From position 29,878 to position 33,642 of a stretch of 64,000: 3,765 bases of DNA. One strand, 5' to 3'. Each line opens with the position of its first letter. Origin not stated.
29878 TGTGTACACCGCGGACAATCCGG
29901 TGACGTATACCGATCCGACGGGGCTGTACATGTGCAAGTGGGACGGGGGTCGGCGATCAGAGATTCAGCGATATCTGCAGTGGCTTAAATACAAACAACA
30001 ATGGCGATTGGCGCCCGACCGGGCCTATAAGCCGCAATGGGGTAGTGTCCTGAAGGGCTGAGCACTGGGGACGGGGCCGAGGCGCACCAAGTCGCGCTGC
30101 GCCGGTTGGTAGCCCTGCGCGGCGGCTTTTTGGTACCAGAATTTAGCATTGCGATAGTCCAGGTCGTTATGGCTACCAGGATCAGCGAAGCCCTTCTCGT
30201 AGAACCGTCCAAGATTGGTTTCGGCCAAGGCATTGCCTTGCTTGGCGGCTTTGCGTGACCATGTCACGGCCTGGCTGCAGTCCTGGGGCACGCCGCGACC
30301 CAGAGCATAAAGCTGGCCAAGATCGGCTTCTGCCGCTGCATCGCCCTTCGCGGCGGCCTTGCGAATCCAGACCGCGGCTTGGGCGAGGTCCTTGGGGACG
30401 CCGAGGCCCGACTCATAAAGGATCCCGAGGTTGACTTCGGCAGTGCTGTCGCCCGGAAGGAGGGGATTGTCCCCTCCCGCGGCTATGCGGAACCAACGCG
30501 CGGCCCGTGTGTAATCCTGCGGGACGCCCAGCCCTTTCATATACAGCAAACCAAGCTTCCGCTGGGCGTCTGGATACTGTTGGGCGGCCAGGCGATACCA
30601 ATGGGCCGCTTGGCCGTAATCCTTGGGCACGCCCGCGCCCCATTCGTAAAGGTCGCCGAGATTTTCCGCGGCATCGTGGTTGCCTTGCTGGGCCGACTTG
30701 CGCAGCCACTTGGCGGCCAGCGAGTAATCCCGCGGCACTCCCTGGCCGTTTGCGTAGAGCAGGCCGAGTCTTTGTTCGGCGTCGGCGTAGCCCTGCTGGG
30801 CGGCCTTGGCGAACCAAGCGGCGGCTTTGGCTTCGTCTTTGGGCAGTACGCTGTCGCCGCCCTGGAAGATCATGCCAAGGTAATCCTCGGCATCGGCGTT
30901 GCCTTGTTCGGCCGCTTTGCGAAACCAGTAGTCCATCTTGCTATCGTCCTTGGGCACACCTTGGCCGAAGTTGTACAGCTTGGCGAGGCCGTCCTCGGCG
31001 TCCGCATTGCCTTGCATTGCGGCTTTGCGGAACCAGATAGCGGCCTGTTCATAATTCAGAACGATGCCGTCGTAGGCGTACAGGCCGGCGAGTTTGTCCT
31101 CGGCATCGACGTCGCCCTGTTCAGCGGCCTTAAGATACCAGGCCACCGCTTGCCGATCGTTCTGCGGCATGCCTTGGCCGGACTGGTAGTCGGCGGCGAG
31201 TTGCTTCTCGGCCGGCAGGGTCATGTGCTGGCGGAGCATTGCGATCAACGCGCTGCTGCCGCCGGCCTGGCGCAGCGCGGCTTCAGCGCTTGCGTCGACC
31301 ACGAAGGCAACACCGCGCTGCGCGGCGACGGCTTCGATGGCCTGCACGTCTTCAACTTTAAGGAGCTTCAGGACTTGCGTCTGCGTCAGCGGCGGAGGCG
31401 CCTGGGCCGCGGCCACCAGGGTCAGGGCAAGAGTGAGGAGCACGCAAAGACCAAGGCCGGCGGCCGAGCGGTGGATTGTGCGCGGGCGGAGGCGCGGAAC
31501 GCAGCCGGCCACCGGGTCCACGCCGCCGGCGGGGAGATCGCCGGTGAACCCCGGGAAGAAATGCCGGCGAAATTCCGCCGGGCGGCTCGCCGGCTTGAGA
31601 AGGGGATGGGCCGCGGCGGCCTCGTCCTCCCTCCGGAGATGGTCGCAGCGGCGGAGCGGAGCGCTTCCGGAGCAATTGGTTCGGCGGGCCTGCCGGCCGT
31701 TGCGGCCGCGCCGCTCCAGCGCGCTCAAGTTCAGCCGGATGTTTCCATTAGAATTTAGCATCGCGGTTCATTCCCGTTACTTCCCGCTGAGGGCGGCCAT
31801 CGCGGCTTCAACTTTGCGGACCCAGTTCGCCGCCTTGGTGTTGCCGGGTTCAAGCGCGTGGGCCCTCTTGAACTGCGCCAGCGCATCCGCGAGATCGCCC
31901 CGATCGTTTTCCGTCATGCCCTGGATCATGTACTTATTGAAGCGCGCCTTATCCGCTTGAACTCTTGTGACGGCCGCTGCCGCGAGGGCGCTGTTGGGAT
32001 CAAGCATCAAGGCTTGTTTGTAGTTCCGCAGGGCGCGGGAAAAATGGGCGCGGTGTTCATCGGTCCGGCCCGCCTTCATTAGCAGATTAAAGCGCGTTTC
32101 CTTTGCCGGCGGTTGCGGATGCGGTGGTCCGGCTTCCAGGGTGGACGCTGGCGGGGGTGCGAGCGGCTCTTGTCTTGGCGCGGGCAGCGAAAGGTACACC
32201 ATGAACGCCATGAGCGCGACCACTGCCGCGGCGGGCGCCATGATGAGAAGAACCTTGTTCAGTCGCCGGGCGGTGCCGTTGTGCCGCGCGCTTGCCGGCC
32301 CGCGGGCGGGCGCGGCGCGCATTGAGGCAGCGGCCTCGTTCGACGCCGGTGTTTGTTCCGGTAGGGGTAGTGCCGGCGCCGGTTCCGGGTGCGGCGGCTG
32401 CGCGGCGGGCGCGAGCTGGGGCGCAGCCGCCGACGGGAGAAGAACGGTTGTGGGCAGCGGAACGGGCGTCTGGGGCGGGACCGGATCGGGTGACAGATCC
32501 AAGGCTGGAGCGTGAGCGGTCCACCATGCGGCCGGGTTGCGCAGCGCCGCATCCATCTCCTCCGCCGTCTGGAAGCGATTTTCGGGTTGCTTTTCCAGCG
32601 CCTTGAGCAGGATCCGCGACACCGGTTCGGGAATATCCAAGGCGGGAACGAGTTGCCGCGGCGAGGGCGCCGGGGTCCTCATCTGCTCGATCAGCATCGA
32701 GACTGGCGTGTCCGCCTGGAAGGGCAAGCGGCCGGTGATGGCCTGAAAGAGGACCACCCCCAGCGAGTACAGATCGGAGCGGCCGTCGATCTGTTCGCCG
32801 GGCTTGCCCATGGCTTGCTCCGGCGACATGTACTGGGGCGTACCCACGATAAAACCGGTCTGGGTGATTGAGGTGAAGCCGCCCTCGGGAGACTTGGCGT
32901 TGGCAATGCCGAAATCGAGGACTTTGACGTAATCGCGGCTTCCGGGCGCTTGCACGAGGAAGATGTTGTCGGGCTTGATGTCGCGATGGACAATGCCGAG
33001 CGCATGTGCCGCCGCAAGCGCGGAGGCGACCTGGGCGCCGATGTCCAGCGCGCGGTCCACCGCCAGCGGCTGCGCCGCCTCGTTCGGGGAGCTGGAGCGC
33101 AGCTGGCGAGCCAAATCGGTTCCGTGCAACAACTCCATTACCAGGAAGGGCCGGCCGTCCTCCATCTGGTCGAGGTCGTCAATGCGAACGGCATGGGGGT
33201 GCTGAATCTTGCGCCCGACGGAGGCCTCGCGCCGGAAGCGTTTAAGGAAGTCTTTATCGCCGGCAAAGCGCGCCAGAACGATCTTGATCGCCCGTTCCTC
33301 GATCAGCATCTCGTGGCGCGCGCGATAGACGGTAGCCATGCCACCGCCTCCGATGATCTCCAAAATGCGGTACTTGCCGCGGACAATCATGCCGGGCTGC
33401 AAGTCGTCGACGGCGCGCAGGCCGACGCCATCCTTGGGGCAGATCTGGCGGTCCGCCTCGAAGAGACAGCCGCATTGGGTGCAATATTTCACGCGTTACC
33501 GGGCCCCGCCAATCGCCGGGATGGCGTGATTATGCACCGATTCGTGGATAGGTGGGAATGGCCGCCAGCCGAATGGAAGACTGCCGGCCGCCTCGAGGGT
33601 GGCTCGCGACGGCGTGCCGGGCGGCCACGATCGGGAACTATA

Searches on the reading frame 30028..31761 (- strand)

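Call 19: search_protein_families(library=pfam, proteins=[window:30028-31761:-], max_evalue=0.001)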
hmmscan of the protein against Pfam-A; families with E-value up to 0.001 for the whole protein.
window:30028-31761:- (578 aa): 1 family
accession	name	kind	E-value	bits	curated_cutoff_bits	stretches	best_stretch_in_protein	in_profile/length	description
PF08238.18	Sel1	-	1e-76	251.1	30.7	9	326-361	1-36/36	Sel1 repeat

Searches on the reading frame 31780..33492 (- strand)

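Call 19: search_protein_families(library=pfam, proteins=[window:31780-33492:-], max_evalue=0.001)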
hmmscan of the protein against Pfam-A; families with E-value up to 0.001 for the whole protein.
window:31780-33492:- (571 aa): 8 families
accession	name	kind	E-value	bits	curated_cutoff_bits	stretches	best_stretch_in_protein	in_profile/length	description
PF00069.31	Pkinase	-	8.6e-40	137.2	31.7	1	41-311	1-256/263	Protein kinase domain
PF07714.23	PK_Tyr_Ser-Thr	-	7.8e-24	84.8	23.1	1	43-308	3-250/258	Protein tyrosine and serine/threonine kinase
PF07719.23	TPR_2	-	9.9e-06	25.7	27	0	471-500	4-33/34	Tetratricopeptide repeat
PF13414.12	TPR_11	-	2.1e-05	24.6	26.8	0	486-504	12-30/42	TPR repeat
PF01636.29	APH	-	0.0002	21.6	23.2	0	99-159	54-111/239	Phosphotransferase enzyme family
PF13428.12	TPR_14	-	0.00021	22.1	23.5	0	526-554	9-37/44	Tetratricopeptide repeat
PF00515.34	TPR_1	-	0.00021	21.4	27.8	0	484-500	17-33/34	Tetratricopeptide repeat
PF14559.12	TPR_19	-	0.00078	20.2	25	0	531-555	4-28/68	Tetratricopeptide repeat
